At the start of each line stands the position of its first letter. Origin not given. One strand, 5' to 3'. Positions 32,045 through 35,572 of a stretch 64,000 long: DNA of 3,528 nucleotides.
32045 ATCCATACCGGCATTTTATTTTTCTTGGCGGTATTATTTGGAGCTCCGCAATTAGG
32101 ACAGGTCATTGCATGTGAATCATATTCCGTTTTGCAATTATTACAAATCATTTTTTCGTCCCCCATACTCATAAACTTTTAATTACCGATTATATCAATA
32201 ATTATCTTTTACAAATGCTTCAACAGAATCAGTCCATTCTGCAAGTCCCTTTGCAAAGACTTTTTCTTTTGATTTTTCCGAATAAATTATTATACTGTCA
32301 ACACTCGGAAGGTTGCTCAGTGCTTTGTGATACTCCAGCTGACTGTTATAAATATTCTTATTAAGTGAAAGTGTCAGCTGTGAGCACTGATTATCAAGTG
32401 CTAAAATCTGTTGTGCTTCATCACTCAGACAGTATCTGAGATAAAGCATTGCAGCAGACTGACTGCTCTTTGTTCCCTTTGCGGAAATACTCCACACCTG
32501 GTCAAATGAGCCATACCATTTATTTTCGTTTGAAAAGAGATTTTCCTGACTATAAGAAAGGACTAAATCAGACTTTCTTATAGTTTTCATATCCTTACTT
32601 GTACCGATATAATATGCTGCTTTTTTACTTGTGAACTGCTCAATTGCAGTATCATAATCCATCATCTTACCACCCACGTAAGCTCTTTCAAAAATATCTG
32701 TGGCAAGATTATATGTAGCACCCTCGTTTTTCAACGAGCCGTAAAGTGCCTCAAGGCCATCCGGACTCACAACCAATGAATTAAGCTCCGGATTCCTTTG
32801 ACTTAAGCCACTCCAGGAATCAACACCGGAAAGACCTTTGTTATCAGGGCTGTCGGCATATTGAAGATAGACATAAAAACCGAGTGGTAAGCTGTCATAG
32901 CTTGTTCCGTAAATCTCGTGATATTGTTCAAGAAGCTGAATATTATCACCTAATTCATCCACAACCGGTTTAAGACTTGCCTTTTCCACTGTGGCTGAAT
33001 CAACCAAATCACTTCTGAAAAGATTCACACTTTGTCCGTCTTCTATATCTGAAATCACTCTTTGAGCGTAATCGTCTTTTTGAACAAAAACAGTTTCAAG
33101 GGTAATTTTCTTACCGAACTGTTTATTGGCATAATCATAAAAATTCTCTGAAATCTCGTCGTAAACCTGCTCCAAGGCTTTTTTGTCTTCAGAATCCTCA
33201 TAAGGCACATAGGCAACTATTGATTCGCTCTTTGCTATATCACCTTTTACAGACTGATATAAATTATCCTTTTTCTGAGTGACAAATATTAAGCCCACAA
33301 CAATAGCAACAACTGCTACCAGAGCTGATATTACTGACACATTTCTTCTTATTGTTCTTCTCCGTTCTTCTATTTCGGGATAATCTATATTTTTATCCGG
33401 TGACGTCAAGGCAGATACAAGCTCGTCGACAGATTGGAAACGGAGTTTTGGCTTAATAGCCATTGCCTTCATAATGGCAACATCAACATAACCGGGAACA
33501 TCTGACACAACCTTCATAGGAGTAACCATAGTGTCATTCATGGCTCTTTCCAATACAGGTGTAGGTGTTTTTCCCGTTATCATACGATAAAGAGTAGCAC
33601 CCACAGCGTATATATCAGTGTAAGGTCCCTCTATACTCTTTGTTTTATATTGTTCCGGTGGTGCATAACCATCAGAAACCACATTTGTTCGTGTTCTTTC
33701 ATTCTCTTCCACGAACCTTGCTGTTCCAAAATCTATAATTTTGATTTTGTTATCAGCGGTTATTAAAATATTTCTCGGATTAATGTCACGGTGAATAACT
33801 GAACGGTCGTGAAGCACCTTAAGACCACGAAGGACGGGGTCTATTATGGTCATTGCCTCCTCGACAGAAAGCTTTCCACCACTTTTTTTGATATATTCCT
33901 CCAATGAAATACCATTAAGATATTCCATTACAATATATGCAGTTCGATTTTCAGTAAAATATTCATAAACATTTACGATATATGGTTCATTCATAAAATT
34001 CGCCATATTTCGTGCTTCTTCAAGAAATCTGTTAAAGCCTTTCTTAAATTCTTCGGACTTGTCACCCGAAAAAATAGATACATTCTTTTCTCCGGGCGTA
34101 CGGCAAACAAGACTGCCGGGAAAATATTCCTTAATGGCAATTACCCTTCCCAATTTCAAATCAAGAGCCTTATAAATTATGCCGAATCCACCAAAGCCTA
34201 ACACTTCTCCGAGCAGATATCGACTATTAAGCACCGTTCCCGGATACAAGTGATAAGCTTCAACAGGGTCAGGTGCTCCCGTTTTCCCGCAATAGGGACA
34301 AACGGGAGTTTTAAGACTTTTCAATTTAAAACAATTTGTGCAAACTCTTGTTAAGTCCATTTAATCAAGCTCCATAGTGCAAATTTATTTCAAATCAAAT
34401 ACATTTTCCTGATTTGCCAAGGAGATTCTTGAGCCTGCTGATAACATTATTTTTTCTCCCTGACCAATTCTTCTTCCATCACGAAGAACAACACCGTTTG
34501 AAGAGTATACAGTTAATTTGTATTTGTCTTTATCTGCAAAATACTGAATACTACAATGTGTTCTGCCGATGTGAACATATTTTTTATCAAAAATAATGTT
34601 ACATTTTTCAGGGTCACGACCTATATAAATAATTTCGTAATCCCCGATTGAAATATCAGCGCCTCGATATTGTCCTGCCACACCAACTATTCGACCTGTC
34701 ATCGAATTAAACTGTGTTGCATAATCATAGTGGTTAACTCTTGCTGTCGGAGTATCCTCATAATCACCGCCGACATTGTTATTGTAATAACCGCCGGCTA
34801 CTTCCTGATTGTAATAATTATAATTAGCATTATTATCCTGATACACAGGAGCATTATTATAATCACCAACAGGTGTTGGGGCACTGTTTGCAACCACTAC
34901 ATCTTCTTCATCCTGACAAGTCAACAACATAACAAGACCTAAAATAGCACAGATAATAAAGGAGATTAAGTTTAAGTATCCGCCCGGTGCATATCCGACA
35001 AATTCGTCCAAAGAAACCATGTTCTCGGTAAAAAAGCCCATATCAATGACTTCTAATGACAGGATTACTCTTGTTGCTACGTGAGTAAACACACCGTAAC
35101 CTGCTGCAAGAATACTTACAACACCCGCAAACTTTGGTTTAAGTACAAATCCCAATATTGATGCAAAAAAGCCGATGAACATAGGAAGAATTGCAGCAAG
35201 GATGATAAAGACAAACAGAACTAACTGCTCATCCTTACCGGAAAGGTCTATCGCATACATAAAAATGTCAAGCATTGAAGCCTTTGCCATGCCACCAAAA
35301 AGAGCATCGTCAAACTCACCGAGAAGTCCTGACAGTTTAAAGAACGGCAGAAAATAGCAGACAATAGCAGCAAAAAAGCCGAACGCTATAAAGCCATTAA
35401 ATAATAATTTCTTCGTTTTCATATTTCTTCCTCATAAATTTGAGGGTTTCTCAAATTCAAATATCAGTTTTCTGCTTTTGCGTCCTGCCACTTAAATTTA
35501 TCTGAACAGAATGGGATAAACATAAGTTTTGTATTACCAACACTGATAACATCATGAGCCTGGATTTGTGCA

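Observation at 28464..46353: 17.7-kb single-operon Ser/Thr phosphosignalling supercluster (3 kinases, 2 PP2C, 7 FHA domains, vWA, FHA-gated ABC exporter, LytTR regulator) next to ftsZ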

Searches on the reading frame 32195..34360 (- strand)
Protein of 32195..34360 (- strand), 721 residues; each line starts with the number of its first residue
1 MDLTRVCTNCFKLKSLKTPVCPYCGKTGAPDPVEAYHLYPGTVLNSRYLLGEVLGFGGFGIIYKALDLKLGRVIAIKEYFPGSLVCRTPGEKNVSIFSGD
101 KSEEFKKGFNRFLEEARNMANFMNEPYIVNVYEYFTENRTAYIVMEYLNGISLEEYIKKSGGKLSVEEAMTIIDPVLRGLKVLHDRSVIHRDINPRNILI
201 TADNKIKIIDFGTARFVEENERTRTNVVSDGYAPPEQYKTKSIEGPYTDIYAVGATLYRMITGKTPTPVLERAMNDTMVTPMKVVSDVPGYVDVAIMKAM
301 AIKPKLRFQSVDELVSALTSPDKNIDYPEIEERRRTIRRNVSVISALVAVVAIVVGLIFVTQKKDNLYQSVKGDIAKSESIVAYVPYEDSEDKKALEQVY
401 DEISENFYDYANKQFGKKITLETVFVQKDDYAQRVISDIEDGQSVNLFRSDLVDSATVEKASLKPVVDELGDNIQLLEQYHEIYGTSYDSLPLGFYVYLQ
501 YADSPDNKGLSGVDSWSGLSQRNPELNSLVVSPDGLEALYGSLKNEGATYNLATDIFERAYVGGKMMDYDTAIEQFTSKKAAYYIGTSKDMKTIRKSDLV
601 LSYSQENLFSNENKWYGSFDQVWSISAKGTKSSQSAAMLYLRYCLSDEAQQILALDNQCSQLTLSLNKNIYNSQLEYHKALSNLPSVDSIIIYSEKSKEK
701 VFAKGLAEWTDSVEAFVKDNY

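Call 4: search_protein_families(library=pfam, proteins=[window:32195-34360:-], max_evalue=0.01)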
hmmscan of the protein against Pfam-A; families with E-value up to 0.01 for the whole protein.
window:32195-34360:- (721 aa): 10 families
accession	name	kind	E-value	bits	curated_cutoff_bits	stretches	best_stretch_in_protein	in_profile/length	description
PF00069.31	Pkinase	-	3.7e-44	151.5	31.7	1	50-271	3-201/263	Protein kinase domain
PF07714.23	PK_Tyr_Ser-Thr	-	3.9e-30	105.5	23.1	1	103-276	39-214/258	Protein tyrosine and serine/threonine kinase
PF03109.22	ABC1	-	6.4e-09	35.7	22.9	1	115-224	119-224/244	ABC1 atypical kinase-like domain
PF06293.20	Kdo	-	6.8e-08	32.6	21.3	1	138-223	89-178/207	Lipopolysaccharide kinase (Kdo/WaaP) family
PF01636.29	APH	-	1.8e-05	25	23.2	1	184-215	166-198/239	Phosphotransferase enzyme family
PF01163.29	RIO1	-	4.6e-05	23.6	22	1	140-214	80-151/187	RIO domain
PF17667.7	Pkinase_fungal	-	0.00023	20.4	24.1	1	166-222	285-347/387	Fungal protein kinase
PF14531.12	Kinase-like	-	0.00048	19.9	25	1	176-268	154-252/289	Kinase-like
PF13416.11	SBP_bac_8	-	0.00069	19.9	27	1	535-654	139-253/279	Bacterial extracellular solute-binding protein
PF19974.5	TCAD9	-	0.0017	18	40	1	174-213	285-323/429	Ternary complex associated domain 9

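Call 42: search_solved_structures(query=window:32195-34360:-, max_evalue=0.01)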
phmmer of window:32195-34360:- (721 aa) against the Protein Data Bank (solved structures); distinct sequences matched with E-value up to 0.01: 2667 (the best 60 are shown).
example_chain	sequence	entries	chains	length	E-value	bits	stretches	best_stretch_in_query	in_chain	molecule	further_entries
5hnv_A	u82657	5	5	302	2.8e-41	144.9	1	46-318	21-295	PpkA N terminal | PpkA-294 | PpkA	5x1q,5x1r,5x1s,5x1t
1mru_A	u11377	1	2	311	9.8e-34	119.9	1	37-320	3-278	Probable serine/threonine-protein kinase pknB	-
1o6y_A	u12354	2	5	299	1.2e-33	119.6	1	37-316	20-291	SERINE/THREONINE-PROTEIN KINASE PKNB | Probable serine/threonine-protein kinase pknB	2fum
3orm_A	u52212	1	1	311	2.1e-33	118.9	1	37-320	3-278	Serine/threonine protein kinase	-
5u94_A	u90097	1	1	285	3e-33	118.3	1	43-316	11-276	Serine/threonine-protein kinase PknB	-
6b2p_A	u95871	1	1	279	3.2e-33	118.3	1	44-316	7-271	Serine/threonine-protein kinase PknB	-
3f69_A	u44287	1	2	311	3.3e-33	118.2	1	37-320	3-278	Serine/threonine-protein kinase pknB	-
3ori_A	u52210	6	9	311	1.2e-32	116.4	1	37-320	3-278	Serine/threonine protein kinase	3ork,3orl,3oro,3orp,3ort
3f61_A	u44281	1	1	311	2.1e-32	115.6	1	37-320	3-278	Serine/threonine-protein kinase pknB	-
6i2p_A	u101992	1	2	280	2.7e-32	115.2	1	44-316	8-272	Serine/threonine-protein kinase PknB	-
4eqm_A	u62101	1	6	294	3.5e-32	114.8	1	41-320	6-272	Protein kinase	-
9ymt_A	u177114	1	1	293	3.7e-32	114.7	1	41-320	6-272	Serine/Threonine Kinase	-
6b2q_A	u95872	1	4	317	4.4e-31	111.2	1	36-317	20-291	Serine/threonine-protein kinase PknA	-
9tmq_A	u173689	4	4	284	9.4e-31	110.1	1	41-317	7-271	Serine/threonine-protein kinase PknA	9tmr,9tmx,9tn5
4ow8_A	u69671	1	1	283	9.7e-31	110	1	41-317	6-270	Serine/threonine-protein kinase PknA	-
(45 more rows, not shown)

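Call 52: search_protein_families(library=ncbifam, proteins=[window:32195-34360:-], max_evalue=0.001)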
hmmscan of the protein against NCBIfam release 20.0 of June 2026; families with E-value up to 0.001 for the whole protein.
window:32195-34360:- (721 aa): 22 families
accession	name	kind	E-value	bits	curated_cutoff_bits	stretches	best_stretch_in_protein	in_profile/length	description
NF033483.0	PknB_PASTA_kin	equivalog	1.9e-61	208.8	450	2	109-320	51-267/563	Stk1 family PASTA domain-containing Ser/Thr kinase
NF047741.1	antiphage_MADS6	equivalog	1.4e-41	142.7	460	1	101-322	231-461/612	methylation-associated defense system protein kinase MAD6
NF052427.1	StpK7MSMEG_1200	equivalog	1e-35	123.3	900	1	47-366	8-323/601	serine/threonine protein kinase StpK7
NF038150.1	lanthi_synth_IV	equivalog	2.2e-28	99.1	650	1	111-338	238-473/851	class IV lanthionine synthetase LanL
NF009651.0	PRK13184.1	equivalog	1e-22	80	839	1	48-319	4-288/932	serine/threonine-protein kinase PknD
NF038151.1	lanthi_synth_III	equivalog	2.7e-21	75.7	575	1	106-291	264-454/833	class III lanthionine synthetase LanKC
NF043056.1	T4SS_LegK1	equivalog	6.1e-16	58.1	550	1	131-257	144-280/516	Dot/Icm T4SS effector kinase LegK1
NF033442.0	BREX_PglW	equivalog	1.5e-15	56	990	1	122-329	266-494/1391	BREX system serine/threonine kinase PglW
TIGR03903.1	TOMM_kin_cyc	equivalog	6.8e-15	54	705.75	1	104-264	17-186/1267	TOMM system kinase/cyclase fusion protein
NF053615.1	SerThrKinAfsKStmc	equivalog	9.2e-13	47.7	1300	1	103-266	53-212/809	protein serine/threonine kinase AfsK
TIGR03724.2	arch_bud32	equivalog_domain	9.1e-11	41.6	125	1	111-223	39-140/193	KEOPS complex kinase/ATPase Bud32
NF011464.0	PRK14879.1-7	equivalog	3.3e-10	40.1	246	1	123-219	68-154/221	Kae1-associated kinase Bud32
NF011463.0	PRK14879.1-4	equivalog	4.2e-10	39.4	188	1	110-222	63-168/237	Kae1-associated kinase Bud32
NF058632.1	SerThrKinPrkT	equivalog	1.9e-08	33.7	280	1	126-215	78-166/322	serine/threonine protein kinase PrkT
NF011460.0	PRK14879.1-1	equivalog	2.3e-08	33.5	199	1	134-227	79-170/232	Kae1-associated kinase Bud32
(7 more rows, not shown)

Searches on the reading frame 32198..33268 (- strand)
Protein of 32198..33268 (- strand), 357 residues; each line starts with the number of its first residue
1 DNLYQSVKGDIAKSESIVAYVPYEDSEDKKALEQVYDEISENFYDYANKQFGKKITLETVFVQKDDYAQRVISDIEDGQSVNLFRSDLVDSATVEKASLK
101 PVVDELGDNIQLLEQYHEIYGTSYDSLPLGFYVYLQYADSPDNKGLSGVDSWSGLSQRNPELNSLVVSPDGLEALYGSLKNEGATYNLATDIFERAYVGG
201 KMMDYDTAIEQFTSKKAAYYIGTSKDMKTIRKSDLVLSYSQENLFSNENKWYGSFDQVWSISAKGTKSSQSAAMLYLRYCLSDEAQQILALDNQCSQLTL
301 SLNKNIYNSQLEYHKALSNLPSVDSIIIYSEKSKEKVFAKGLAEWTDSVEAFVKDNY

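Call 46: search_solved_structures(query=window:32198-33268:-, max_evalue=10)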
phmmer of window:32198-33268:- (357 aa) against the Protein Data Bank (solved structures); distinct sequences matched with E-value up to 10: 1.
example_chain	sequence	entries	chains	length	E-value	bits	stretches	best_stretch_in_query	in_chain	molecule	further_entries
1y4t_A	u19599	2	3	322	0.59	12.6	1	200-293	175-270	putative iron-uptake ABC transport system periplasmic iron-binding protein | Putative iron-uptake ABC transport system,periplasmic iron-binding protein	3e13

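Call 48: find_homologous_proteins(query=window:32198-33268:-, max_evalue=0.00001)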
Query window:32198-33268:-: 3103 candidates shared short words with the query, none scored E <= 0.00001.

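Call 51: search_solved_structures(query=A3, max_evalue=10)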
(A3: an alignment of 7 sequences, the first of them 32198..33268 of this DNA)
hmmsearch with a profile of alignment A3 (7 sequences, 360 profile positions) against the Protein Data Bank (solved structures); distinct sequences matched with E-value up to 10: 7.
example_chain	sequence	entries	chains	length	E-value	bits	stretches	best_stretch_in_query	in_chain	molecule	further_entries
8art_A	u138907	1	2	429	0.0039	19.5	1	261-298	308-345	Putative secreted maltose-binding protein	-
3quf_A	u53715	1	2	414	0.015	17.6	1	39-144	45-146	Extracellular solute-binding protein, family 1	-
7v09_A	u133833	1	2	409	0.041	16.2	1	25-166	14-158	Multiple sugar transport system periplasmic sugar-binding protein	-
3ngh_A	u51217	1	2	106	0.33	13.2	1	56-106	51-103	PDZ domain-containing protein 1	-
4f8k_A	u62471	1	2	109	0.59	12.3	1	56-103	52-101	Na(+)/H(+) exchange regulatory cofactor NHE-RF3, Prostacyclin receptor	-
8vqk_A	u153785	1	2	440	0.8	11.9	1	26-164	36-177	Putative ABC transporter periplasmic-binding protein YcjN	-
2voz_A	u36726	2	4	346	1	11.5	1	272-299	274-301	PERIPLASMIC IRON-BINDING PROTEIN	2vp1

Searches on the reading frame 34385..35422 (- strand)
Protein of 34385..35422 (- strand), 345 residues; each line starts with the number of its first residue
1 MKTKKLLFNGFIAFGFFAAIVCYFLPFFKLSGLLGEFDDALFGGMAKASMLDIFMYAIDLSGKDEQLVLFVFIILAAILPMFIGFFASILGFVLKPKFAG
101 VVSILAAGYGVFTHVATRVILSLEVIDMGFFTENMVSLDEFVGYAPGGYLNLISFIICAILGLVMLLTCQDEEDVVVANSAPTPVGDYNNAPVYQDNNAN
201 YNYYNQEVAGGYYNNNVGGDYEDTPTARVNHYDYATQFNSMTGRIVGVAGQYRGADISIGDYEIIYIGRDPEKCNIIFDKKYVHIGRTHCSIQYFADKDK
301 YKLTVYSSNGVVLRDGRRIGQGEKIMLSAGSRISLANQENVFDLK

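Call 4: search_protein_families(library=pfam, proteins=[window:34385-35422:-], max_evalue=0.01)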
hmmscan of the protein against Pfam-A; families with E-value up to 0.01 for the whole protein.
window:34385-35422:- (345 aa): 1 family
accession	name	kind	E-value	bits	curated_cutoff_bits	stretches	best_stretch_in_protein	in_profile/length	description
PF00498.31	FHA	-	1.5e-08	35.4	20.7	1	266-335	2-66/67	FHA domain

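Call 23: search_protein_families(library=padloc, proteins=[window:34385-35422:-], max_evalue=0.001)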
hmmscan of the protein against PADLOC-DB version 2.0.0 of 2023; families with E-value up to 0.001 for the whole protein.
window:34385-35422:- (345 aa): 0 families

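Call 52: search_protein_families(library=ncbifam, proteins=[window:34385-35422:-], max_evalue=0.001)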
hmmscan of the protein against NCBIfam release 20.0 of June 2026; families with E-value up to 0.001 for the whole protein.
window:34385-35422:- (345 aa): 1 family
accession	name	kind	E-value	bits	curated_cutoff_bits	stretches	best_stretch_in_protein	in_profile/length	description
TIGR03354.1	VI_FHA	hypoth_equivalog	2.1e-07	31.1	120.25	1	266-335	27-94/420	type VI secretion system-associated FHA domain protein TagH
